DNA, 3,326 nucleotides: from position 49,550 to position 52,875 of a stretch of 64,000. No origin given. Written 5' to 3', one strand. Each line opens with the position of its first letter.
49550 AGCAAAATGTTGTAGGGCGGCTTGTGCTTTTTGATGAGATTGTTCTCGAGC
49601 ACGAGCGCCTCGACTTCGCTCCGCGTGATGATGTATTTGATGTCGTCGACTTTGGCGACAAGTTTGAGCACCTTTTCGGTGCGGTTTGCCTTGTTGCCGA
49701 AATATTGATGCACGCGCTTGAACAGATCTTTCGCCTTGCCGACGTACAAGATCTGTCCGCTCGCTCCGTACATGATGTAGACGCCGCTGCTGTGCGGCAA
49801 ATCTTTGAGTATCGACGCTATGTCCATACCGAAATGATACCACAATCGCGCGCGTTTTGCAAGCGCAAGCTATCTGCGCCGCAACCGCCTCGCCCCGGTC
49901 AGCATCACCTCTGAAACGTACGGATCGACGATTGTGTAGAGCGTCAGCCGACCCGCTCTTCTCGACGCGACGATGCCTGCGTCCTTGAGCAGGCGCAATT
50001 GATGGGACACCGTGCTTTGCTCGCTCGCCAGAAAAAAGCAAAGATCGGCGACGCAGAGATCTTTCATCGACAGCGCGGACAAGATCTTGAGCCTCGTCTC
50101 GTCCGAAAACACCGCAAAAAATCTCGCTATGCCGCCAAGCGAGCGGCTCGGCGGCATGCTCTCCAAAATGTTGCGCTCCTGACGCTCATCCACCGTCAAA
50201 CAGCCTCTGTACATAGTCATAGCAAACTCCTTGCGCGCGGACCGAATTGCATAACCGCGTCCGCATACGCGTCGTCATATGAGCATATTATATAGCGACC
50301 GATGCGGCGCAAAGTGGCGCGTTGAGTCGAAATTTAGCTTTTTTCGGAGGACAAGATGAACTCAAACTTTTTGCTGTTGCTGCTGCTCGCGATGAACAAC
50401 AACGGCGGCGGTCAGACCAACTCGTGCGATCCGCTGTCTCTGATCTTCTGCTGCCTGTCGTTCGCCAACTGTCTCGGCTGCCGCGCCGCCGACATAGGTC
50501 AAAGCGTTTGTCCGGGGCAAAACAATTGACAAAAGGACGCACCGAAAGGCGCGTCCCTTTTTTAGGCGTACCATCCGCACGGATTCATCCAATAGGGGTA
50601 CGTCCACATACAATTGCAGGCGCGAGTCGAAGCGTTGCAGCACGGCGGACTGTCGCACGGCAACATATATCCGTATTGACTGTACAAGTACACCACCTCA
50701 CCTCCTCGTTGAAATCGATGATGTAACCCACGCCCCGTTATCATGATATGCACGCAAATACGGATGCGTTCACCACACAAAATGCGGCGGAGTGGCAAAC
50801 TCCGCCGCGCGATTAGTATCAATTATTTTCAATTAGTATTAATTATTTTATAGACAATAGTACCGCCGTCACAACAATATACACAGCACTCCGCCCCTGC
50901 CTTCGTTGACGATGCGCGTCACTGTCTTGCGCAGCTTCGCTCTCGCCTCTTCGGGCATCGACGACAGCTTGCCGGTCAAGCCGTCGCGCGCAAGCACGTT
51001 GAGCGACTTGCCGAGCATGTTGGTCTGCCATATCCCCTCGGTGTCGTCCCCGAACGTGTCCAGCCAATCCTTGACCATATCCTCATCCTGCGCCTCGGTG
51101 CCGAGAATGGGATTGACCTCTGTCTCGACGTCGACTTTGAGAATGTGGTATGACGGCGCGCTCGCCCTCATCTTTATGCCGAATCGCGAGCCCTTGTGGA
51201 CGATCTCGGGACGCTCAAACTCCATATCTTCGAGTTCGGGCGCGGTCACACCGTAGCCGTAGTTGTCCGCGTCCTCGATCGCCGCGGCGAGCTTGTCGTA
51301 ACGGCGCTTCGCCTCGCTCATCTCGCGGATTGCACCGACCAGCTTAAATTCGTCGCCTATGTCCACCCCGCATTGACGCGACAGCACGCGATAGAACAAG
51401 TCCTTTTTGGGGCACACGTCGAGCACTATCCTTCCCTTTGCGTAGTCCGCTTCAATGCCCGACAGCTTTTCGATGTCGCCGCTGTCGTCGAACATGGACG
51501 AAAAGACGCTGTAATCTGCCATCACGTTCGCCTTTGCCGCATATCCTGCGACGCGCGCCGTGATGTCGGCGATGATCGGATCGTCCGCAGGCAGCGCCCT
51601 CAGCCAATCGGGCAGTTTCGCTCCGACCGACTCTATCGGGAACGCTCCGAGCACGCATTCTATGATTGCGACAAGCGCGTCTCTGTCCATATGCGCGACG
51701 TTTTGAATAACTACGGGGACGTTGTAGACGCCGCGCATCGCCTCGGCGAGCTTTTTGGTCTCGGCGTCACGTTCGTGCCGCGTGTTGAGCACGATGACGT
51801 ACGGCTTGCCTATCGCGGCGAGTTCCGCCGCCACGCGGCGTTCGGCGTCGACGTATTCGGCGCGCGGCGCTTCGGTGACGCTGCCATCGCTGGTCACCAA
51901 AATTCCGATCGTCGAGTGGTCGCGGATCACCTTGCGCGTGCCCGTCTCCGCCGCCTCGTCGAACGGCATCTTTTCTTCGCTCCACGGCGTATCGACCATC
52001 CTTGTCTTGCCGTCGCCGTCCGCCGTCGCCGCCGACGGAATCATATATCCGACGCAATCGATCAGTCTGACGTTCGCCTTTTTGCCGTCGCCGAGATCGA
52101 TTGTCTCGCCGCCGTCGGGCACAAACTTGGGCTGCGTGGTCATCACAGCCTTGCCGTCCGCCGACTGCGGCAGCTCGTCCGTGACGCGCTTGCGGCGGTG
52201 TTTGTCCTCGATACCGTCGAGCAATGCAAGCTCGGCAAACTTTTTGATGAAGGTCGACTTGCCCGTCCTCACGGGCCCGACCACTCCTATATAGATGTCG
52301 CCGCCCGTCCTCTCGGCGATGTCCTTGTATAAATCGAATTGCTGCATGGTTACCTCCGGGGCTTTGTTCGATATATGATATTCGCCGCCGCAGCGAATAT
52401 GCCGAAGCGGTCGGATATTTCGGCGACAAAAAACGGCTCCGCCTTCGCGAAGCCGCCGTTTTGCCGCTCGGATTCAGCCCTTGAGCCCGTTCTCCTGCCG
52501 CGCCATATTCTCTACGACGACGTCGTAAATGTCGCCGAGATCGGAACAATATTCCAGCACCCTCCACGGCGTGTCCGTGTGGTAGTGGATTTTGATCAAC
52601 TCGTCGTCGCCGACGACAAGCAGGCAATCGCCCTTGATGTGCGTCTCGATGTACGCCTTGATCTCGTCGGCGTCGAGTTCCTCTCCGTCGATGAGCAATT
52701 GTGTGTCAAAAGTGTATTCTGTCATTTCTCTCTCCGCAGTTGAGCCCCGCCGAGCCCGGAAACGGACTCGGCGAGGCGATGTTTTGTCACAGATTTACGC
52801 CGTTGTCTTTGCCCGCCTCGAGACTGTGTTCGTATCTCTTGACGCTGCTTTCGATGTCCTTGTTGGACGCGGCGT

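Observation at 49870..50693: ArsR-family regulator divergent from an unannotated six-Cys 57-aa peptide, plus a convergent paralogous six-Cys 43-aa peptide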

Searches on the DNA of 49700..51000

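Call 60: search_rna_families(source=window, start=49700, end=51000, threshold=evalue, max_evalue=1)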
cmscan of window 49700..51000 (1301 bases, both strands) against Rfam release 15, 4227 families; matches with E-value up to 1: 3.
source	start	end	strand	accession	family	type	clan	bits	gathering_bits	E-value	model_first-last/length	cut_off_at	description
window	50763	50878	-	RF00015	U4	Gene; snRNA; splicing;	CL00007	26.9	46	0.00085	1-138/138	no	U4 spliceosomal RNA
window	50523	50562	-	RF02066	STnc320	Gene; sRNA;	-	19.9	50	0.75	18-55/55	no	Salmonella enterica sRNA STnc320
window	50519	50586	-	RF02621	BSnc120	Gene; sRNA;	-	17.7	114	0.95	1-88/88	no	Brucella sRNA 120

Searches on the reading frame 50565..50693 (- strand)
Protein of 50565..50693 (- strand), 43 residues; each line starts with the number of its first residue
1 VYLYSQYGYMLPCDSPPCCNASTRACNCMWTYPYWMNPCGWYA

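Call 3: search_protein_families(library=ncbifam, proteins=[window:50565-50693:-], max_evalue=1)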
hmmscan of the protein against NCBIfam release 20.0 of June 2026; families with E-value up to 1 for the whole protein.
seq(43 aa): 0 families

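Call 4: search_protein_families(library=pfam, proteins=[window:50565-50693:-], max_evalue=1)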
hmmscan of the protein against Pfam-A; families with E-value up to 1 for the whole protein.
seq(43 aa): 0 families

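Call 7: find_homologous_proteins(query=window:50565-50693:-, max_evalue=10)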
Query seq(43 aa) (43 aa): 1 proteins with E <= 10 among 1 candidates.
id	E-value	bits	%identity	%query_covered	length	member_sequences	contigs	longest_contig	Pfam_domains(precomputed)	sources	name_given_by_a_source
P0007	1.1e-16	77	79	98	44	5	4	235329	-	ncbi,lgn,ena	-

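Call 10: find_encoding_contigs(protein=P0007, flank=6000, max_places=4)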
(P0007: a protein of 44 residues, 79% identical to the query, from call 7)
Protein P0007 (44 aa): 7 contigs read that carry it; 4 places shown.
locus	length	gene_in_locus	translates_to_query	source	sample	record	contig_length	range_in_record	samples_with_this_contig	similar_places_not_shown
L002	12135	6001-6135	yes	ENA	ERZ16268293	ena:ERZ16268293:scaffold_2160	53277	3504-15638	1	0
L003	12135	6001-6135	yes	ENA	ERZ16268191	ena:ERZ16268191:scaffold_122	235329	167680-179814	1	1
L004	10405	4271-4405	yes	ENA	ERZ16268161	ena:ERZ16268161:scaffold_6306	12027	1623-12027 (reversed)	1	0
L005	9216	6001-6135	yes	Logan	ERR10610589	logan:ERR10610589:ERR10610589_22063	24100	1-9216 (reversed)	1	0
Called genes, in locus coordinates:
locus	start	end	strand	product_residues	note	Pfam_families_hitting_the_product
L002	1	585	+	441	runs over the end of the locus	PF00009:GTP_EFTU, PF01926:MMR_HSR1, PF02421:FeoB_N, PF04548:AIG1 (weak), PF00009:GTP_EFTU, PF01926:MMR_HSR1, PF02421:FeoB_N, PF14714:KH_dom-like, +3 more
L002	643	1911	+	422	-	PF12897:Asp_aminotransf, PF00155:Aminotran_1_2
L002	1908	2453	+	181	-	PF00149:Metallophos, PF12850:Metallophos_2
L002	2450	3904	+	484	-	PF13237:Fer4_10 (weak), PF12838:Fer4_7, PF00037:Fer4, PF12837:Fer4_6, PF13237:Fer4_10, PF12838:Fer4_7, PF00037:Fer4, PF02906:Fe_hyd_lg_C, +10 more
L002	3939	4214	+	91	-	PF21645:FakA-like_M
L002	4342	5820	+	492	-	PF09547:SpoIVA_ATPase, PF20438:SpoIVA_middle, PF20439:SpoIVA_C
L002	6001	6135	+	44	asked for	-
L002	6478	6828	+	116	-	PF01022:HTH_5, PF12840:HTH_20 (weak)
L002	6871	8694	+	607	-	PF01541:GIY-YIG, PF27096:UvrC_M, PF02151:UVR (weak), PF22920:UvrC_RNaseH, PF08459:UvrC_RNaseH_dom, PF00633:HHH (faint), PF12826:HHH_2 (weak), PF14520:HHH_5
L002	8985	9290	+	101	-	PF00829:Ribosomal_L21p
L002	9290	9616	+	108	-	PF04327:Peptidase_Prp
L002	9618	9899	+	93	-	PF01016:Ribosomal_L27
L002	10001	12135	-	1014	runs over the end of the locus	PF02837:Glyco_hydro_2_N, PF22666:Glyco_hydro_2_N2, PF00703:Glyco_hydro_2, PF02836:Glyco_hydro_2_C, PF16353:LacZ_4, PF02929:Bgal_small_N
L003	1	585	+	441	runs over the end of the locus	PF00009:GTP_EFTU, PF01926:MMR_HSR1, PF02421:FeoB_N, PF04548:AIG1 (weak), PF00009:GTP_EFTU, PF01926:MMR_HSR1, PF02421:FeoB_N, PF14714:KH_dom-like, +4 more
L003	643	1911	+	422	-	PF12897:Asp_aminotransf, PF00155:Aminotran_1_2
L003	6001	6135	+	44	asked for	-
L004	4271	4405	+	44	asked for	-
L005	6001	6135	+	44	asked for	-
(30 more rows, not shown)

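Call 24: find_homologous_proteins(query=A2, max_evalue=10)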
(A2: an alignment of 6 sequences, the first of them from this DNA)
Query A2 (6 sequences) (43 aa, profile of the alignment): 4 proteins with E <= 10 among 18 candidates.
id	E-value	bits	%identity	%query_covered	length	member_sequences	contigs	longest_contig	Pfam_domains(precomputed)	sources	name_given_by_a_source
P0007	3.2e-24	103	79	98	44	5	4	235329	-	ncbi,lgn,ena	-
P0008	2.1e-22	97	64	98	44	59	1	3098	-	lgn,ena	-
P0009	3.2e-22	96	64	98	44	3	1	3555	-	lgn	-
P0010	4.7e-21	92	68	79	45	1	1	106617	-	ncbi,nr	ncbi:MAG TPA: hypothetical protein IAA90_00320 [Candidatus Ornithoclostridium excrementipullorum]|nr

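Call 36: search_protein_representatives(alignment_id=A4)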
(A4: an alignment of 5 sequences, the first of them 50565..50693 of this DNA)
Query: 5 sequences, 44 profile positions. Proteins with E-value up to 0.001 (for the whole library): 5; up to 1e-10: 4; up to 1e-30: 0. The best 5 are listed.
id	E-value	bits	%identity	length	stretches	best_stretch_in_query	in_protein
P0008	1.4e-25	105.3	-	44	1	1-44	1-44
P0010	3.7e-22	94.4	-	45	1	1-44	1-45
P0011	2.1e-16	75.9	-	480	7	11-40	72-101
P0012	2.9e-14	69.1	-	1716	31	18-41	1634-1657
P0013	4.5e-07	46.1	-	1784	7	1-27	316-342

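Call 49: predict_structure(alignment_id=A4)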
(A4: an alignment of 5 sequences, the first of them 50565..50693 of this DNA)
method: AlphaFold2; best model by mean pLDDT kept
length: 43 residues; sequences in the alignment: 5
mean_pLDDT: 48.5   pTM: 0.18
mean pLDDT of the five models: 48.5, 48.1, 44.3, 42.7, 39.5
residues with pLDDT >= 90: 0; 70-90: 0; 50-70: 23; < 50: 20
segments of 3 or more residues with pLDDT < 50: 1-10, 30-32, 40-43
pLDDT, mean of each block of 10 residues (from residue 1): 43 55 52 48 37
secondary structure, 60 per line:
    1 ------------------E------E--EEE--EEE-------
elements in order: E29-31 E34-36

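Call 70: search_solved_structures(query=A7, max_evalue=10)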
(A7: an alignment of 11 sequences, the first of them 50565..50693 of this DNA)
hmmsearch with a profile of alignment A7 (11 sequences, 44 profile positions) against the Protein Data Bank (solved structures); distinct sequences matched with E-value up to 10: 1.
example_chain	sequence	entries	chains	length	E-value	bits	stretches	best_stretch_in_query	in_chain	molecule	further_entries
2kra_A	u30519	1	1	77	0.79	13.2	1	14-34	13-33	Prokineticin Bv8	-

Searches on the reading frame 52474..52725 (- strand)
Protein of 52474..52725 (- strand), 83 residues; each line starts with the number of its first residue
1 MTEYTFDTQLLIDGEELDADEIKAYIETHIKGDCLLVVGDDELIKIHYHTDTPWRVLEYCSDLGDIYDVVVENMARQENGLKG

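Call 78: search_protein_families(library=pfam, proteins=[window:52474-52725:-], max_evalue=0.01)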
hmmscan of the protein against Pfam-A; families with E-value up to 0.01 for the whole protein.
window:52474-52725:- (83 aa): 1 family
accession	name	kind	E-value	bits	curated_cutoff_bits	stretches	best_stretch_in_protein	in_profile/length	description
PF21645.3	FakA-like_M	-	6.9e-20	71.1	24.9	1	3-79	1-78/80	Fatty acid kinase subunit A-like, middle domain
